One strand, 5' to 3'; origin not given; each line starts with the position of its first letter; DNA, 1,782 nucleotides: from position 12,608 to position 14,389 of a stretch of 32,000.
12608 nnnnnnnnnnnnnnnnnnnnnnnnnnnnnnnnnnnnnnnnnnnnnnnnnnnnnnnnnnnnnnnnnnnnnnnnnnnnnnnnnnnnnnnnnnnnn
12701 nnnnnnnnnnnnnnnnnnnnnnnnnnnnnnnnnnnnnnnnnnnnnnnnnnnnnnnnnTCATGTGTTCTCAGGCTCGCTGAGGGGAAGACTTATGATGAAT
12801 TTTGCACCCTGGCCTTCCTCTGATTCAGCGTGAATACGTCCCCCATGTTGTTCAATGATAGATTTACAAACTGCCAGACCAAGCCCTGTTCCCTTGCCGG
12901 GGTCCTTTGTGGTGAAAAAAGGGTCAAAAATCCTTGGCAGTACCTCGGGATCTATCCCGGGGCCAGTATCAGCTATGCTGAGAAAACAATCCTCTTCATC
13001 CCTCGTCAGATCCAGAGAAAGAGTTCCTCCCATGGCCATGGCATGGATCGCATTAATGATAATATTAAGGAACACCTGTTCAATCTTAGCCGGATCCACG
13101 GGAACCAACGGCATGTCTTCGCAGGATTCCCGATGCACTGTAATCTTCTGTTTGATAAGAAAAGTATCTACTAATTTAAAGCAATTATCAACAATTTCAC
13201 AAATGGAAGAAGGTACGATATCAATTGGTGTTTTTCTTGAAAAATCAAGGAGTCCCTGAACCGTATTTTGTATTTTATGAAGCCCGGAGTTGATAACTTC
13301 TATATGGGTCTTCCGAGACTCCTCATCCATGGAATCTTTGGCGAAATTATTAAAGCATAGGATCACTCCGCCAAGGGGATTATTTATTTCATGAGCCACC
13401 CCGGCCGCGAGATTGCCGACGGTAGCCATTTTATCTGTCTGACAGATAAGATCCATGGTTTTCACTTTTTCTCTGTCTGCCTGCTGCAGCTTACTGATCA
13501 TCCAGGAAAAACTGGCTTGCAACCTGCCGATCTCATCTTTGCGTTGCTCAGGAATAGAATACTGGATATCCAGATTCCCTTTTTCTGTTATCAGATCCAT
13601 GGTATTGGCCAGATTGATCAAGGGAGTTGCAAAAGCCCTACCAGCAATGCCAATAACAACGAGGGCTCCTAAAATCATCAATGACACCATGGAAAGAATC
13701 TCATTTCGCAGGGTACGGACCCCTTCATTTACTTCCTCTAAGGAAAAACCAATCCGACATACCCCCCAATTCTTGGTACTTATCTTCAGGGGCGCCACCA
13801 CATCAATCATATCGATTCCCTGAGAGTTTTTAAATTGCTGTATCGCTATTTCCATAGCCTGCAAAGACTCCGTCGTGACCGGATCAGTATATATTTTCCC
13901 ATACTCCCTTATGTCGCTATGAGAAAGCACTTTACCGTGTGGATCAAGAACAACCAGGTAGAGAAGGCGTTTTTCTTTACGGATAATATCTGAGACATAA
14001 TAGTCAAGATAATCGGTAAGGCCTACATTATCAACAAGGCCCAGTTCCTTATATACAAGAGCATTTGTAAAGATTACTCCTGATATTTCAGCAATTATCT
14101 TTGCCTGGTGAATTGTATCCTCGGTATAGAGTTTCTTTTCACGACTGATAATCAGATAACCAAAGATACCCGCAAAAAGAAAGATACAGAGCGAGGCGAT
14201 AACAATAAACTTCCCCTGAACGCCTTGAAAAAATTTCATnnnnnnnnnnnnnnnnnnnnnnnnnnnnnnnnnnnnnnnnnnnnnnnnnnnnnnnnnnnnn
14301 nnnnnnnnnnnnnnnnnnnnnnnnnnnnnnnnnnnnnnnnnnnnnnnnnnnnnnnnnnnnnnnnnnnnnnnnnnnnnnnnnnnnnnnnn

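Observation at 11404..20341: Hybrid-architecture periplasmic molybdoenzyme (A-B-C-D) coupled to an X-S-R three-component sensor: candidate oxyanion respiratory system of unknown substrate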

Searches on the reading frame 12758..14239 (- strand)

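Call 4: search_protein_families(library=pfam, proteins=[window:12758-14239:-])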
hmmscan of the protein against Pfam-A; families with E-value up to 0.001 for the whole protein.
window:12758-14239:- (493 aa): 5 families
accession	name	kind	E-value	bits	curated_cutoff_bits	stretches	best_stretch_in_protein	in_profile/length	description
PF02518.31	HATPase_c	-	4e-29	101.7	26.4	1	382-488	2-110/111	Histidine kinase-, DNA gyrase B-, and HSP90-like ATPase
PF17203.10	sCache_3_2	-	3.7e-09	37.2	28.4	1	79-178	41-139/140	Single cache domain 3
PF00512.31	HisKA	-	1.1e-08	35.4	26.9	1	275-336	3-63/66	His Kinase A (phospho-acceptor) domain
PF00672.30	HAMP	-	2.7e-07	31.3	25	1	200-253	3-53/53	HAMP domain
PF14501.12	HATPase_c_5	-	0.00017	21.9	22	0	385-477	5-94/102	GHKL domain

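Call 5: search_protein_families(library=ncbifam, proteins=[window:12758-14239:-])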
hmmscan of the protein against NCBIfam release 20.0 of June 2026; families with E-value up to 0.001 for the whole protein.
window:12758-14239:- (493 aa): 84 families (the best 25 are shown)
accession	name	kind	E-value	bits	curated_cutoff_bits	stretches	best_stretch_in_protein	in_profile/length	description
NF008468.0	PRK11360.1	equivalog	1.4e-67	228.4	646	1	257-492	379-613/616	two-component system sensor histidine kinase AtoS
NF007688.0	PRK10364.1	equivalog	4.3e-58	197.2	479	1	255-488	221-452/460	two-component system sensor histidine kinase ZraS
NF010411.0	PRK13837.1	equivalog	8e-48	163.1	647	1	252-491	428-679/828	two-component system VirA-like sensor kinase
NF038348.1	T2SS_HK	subfamily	4.5e-46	157.4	450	2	318-487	406-573/574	histidine kinase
NF052574.1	HisKinEspCMyxo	equivalog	2.3e-45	155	1200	1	267-490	410-640/785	serine histidine kinase EspC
NF047497.1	HK_LIC_12097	equivalog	6e-41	140.4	500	1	242-487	119-366/367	LIC_12097 family sensor histidine kinase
NF046020.1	HisKinCckABruc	equivalog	1e-40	139.4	1000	1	263-488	469-708/868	cell cycle histidine kinase CckA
NF033092.0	HK_WalK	equivalog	1.5e-40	139.4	725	2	278-487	376-594/594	cell wall metabolism sensor histidine kinase WalK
NF053867.1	SprKinKinDBac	equivalog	2.4e-39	135.2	775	1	268-489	280-499/500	sporulation kinase KinD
NF046026.1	HisKinCckACaul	equivalog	9e-39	133.1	1000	1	260-490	287-535/678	cell cycle histidine kinase CckA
NF052573.1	HisKinEspAMyxo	equivalog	2e-35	122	1400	1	265-488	375-612/755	serine histidine kinase EspA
NF010076.0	PRK13557.1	subfamily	3.8e-35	121.3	631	1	261-490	150-397/540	histidine kinase famiy protein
NF046044.1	PnpS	equivalog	8.4e-35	120.5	400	1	278-486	174-390/390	two-component system histidine kinase PnpS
NF047466.1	hybrid_RR_LvrB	exception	6.6e-32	111.1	500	1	251-487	129-376/377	hybrid histidine kinase/response regulator LvrB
NF011874.0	PRK15347.1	equivalog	8.2e-32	110.2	852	1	121-490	237-617/921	two component system sensor kinase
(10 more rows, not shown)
